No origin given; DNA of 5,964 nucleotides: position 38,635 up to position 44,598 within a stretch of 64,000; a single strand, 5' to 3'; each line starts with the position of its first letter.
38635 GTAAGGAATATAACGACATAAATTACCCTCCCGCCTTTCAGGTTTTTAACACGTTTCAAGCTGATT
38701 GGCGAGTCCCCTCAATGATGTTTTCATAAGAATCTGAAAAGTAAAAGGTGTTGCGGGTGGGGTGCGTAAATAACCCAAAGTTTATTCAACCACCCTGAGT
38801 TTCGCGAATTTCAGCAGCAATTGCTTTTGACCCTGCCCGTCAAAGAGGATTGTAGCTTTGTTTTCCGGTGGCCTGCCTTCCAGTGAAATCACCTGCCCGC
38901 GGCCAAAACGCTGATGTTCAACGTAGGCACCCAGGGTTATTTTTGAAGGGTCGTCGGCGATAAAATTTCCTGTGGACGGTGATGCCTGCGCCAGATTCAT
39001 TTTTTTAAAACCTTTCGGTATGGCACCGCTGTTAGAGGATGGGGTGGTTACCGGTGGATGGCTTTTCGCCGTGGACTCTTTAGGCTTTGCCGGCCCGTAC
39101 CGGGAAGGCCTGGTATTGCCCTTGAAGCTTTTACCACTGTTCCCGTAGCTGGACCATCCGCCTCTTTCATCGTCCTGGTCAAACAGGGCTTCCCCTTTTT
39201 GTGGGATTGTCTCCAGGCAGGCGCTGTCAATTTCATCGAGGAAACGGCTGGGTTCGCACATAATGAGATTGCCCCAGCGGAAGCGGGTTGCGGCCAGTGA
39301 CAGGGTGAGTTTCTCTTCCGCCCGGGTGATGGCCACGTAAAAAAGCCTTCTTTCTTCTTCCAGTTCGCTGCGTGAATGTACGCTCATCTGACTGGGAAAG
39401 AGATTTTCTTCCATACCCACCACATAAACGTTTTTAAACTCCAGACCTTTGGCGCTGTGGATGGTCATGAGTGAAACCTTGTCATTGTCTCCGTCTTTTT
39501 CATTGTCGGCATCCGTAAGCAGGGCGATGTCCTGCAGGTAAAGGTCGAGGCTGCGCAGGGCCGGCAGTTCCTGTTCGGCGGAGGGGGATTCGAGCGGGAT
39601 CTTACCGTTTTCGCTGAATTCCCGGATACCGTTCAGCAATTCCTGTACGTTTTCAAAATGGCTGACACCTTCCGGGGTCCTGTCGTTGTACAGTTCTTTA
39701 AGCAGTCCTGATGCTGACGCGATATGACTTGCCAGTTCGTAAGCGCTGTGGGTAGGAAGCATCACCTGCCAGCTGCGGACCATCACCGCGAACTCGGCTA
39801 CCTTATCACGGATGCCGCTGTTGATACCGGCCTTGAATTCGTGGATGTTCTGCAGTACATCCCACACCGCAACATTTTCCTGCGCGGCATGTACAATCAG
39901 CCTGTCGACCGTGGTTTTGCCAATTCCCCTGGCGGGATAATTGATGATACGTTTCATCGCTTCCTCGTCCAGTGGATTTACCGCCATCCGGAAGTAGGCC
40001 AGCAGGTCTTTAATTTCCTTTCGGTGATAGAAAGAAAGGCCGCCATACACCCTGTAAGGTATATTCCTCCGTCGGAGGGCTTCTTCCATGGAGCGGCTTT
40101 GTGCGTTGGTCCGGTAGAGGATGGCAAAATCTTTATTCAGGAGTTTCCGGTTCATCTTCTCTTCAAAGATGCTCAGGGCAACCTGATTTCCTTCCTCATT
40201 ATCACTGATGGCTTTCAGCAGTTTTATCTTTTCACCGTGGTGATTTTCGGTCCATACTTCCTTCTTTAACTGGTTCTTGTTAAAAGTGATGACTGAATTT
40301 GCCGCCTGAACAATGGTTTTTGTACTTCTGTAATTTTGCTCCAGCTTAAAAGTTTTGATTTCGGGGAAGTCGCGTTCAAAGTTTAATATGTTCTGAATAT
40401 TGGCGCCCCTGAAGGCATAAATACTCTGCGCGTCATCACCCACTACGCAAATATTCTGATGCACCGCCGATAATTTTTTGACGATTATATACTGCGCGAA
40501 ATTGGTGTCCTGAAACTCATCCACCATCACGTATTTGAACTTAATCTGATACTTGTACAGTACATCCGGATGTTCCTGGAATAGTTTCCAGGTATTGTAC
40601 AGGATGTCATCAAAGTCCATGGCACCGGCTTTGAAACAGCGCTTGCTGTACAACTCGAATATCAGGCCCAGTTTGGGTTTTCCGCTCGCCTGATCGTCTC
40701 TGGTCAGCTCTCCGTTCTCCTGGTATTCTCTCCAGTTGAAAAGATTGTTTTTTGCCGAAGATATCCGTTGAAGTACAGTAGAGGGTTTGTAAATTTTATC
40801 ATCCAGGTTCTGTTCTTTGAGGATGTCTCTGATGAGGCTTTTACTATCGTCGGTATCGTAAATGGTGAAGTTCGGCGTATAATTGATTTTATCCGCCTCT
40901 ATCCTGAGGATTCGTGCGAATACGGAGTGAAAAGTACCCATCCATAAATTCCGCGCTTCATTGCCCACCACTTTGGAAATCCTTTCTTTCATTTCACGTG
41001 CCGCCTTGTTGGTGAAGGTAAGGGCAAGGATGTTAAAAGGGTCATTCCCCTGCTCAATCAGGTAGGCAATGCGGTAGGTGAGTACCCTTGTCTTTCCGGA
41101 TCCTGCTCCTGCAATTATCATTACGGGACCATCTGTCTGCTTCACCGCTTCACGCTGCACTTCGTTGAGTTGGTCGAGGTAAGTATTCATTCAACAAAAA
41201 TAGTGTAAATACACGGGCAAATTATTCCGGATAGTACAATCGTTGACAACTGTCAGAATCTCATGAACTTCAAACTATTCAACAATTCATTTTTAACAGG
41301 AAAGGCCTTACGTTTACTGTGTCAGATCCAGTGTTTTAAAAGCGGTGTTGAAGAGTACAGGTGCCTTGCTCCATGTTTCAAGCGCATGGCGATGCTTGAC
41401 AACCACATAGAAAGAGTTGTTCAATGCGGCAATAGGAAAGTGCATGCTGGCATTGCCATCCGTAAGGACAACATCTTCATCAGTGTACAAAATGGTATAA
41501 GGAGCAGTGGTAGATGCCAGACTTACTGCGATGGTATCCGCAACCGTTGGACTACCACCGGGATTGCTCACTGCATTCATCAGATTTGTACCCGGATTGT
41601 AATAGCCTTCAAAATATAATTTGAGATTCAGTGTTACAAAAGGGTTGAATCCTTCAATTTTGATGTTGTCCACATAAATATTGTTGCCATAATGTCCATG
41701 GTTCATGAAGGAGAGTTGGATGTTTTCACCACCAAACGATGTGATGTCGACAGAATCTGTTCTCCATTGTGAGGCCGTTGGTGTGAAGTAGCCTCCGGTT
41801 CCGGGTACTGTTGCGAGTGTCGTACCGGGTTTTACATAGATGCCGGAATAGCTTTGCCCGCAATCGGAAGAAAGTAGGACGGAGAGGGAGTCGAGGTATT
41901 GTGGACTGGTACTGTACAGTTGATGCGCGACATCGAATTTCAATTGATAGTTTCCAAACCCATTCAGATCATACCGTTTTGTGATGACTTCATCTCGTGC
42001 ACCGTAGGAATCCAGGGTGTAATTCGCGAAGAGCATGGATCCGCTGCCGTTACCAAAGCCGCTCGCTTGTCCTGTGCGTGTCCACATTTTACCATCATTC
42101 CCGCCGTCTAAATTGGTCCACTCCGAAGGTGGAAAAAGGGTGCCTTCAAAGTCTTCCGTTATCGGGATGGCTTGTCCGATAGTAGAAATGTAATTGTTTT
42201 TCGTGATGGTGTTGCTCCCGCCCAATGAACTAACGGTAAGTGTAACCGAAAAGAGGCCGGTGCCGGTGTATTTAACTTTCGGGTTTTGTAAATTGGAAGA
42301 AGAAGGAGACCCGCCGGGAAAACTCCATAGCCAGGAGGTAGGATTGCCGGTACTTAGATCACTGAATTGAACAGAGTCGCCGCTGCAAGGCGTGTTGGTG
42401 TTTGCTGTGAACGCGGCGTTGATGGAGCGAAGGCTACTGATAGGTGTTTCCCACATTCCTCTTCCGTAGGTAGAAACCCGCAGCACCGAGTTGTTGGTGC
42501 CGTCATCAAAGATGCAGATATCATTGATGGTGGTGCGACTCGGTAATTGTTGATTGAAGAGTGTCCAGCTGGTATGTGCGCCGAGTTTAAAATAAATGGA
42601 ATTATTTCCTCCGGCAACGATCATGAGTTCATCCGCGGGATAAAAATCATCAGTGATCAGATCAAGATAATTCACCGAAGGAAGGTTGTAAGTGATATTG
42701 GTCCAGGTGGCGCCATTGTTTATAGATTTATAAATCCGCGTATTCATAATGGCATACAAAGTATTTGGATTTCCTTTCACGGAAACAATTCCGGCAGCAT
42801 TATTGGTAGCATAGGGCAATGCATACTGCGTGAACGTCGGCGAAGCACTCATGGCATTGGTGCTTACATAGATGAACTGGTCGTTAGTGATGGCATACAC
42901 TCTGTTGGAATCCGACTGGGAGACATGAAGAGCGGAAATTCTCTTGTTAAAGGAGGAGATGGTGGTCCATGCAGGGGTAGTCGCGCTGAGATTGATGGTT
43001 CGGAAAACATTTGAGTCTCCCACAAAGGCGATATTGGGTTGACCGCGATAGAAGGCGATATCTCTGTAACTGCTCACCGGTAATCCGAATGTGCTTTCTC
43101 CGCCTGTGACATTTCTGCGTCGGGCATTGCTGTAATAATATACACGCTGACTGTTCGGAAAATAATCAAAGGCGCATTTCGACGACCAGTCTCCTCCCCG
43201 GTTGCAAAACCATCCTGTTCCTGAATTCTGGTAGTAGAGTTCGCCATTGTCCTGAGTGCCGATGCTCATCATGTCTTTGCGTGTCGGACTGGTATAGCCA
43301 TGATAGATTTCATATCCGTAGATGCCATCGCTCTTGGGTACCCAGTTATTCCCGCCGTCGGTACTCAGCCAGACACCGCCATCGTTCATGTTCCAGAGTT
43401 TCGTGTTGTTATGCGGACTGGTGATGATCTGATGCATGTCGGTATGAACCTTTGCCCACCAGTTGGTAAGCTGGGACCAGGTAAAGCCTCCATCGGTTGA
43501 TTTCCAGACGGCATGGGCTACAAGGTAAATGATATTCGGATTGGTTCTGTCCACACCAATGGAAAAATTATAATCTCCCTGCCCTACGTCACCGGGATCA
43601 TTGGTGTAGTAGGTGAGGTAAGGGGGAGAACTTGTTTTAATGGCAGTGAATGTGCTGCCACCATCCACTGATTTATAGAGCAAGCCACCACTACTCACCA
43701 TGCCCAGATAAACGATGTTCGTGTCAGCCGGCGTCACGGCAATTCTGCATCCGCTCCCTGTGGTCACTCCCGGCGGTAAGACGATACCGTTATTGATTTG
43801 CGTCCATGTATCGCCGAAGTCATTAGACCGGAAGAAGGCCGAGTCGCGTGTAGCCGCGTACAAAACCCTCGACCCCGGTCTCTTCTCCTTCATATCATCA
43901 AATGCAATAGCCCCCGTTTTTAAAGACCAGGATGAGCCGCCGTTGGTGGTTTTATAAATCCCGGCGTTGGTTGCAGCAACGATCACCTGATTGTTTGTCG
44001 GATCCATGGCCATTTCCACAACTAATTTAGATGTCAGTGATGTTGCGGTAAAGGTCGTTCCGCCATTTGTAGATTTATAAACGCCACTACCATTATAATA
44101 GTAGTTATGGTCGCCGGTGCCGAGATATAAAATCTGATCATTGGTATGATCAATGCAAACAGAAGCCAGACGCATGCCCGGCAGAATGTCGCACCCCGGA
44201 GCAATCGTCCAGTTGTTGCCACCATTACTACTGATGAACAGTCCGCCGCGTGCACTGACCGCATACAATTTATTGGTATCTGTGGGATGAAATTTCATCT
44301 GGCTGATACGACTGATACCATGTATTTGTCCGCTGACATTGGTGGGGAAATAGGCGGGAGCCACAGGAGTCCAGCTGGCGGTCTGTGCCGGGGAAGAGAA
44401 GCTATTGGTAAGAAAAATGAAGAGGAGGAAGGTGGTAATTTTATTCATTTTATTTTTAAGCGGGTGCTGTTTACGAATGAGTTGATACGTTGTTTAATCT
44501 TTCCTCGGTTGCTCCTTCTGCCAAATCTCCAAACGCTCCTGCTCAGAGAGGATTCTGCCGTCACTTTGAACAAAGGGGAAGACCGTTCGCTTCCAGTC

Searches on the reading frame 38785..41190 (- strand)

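Call 32: search_protein_families(library=ncbifam, proteins=[window:38785-41190:-], max_evalue=0.00001)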
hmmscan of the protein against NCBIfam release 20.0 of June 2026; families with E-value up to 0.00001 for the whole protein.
window:38785-41190:- (802 aa): 17 families
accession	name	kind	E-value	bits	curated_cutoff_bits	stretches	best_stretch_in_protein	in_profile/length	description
TIGR01073.1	pcrA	equivalog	1.5e-233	777.3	911.2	1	5-798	2-724/725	DNA helicase PcrA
NF008743.0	PRK11773.1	equivalog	4e-199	663.5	965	2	3-666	5-648/720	DNA helicase II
TIGR01075.1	uvrD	equivalog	6.2e-191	636.3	1144.45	2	5-668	2-645/715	DNA helicase II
TIGR01074.1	rep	equivalog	1.5e-175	585.3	951.45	1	7-660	1-639/668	DNA helicase Rep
NF008172.0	PRK10919.1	equivalog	2.9e-132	442.2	1168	1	7-656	2-635/673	DNA helicase Rep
TIGR02785.1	addA_Gpos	equivalog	9.3e-48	162.9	707.65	3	341-596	563-808/1234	helicase-exonuclease AddAB subunit AddA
NF008276.0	PRK11054.1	equivalog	2.8e-45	155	543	2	7-110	196-298/684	DNA helicase IV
TIGR00609.1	recB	equivalog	4.6e-43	147.6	696.05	3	183-307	335-461/1175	exodeoxyribonuclease V subunit beta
NF010487.0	PRK13909.1-4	equivalog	8.2e-38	130.2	759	2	187-404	294-527/924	RecB-like helicase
NF010485.0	PRK13909.1-2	equivalog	1.9e-37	129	650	2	186-417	297-540/909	RecB-like helicase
TIGR02784.1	addA_alphas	equivalog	2.9e-36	125.3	860.75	2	176-307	346-501/1138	double-strand break repair helicase AddA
NF008128.0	PRK10876.1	equivalog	1.5e-18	66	1697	1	187-304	345-464/1181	exodeoxyribonuclease V subunit beta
NF010484.0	PRK13909.1-1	equivalog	2.8e-18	65.1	1074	2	25-72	10-57/945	RecB-like helicase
NF041464.1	HelD_BACSU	equivalog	1.9e-17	62.4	419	1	214-379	543-699/779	RNA polymerase recycling motor HelD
NF010486.0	PRK13909.1-3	equivalog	2.3e-16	59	1109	2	191-377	302-508/921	RecB-like helicase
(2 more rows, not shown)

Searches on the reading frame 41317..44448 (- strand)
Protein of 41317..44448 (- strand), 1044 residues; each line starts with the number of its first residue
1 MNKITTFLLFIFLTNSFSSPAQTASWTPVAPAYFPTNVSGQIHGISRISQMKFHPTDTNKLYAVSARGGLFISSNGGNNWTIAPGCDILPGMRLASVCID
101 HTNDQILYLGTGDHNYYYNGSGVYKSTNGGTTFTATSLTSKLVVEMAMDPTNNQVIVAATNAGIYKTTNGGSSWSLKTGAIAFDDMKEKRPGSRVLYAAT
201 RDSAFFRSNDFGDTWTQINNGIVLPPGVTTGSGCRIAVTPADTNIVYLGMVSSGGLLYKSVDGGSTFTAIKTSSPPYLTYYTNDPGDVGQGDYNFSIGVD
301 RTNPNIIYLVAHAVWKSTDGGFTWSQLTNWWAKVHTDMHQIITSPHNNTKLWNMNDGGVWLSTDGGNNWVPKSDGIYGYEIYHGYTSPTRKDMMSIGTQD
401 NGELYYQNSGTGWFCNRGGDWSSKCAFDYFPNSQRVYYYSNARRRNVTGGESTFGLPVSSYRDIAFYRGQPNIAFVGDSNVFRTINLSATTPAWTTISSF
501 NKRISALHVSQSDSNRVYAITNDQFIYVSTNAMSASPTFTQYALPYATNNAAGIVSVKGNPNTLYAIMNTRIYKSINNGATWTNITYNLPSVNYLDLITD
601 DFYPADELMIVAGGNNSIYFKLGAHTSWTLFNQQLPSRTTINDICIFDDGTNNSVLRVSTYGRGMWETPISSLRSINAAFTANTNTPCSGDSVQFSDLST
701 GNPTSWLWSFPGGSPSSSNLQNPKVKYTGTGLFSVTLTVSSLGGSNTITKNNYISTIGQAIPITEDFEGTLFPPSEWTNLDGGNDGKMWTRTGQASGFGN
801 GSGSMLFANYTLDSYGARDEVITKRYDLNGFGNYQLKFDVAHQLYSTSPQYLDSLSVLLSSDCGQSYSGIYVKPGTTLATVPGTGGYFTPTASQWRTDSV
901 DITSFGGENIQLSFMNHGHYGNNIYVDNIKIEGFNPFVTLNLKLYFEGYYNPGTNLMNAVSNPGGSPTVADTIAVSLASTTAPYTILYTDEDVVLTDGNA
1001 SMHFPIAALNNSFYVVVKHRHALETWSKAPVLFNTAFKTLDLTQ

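Call 8: search_protein_families(library=pfam, proteins=[window:41317-44448:-], max_evalue=0.01)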
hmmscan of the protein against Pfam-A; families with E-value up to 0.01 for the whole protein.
window:41317-44448:- (1044 aa): 4 families
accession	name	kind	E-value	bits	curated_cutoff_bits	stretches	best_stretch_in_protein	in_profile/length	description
PF15902.12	Sortilin-Vps10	-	3.8e-20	72.5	33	4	313-370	2-58/446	Sortilin, neurotensin receptor 3,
PF00801.26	PKD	-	7.8e-08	32.7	23.5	1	687-750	8-76/80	PKD domain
PF18911.6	PKD_4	-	1.1e-07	32.2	27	1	688-754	15-83/85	PKD domain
PF23366.1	Beta-prop_HVO_0234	-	0.0011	19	27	1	121-246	134-249/274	HVO_0234-like, beta propeller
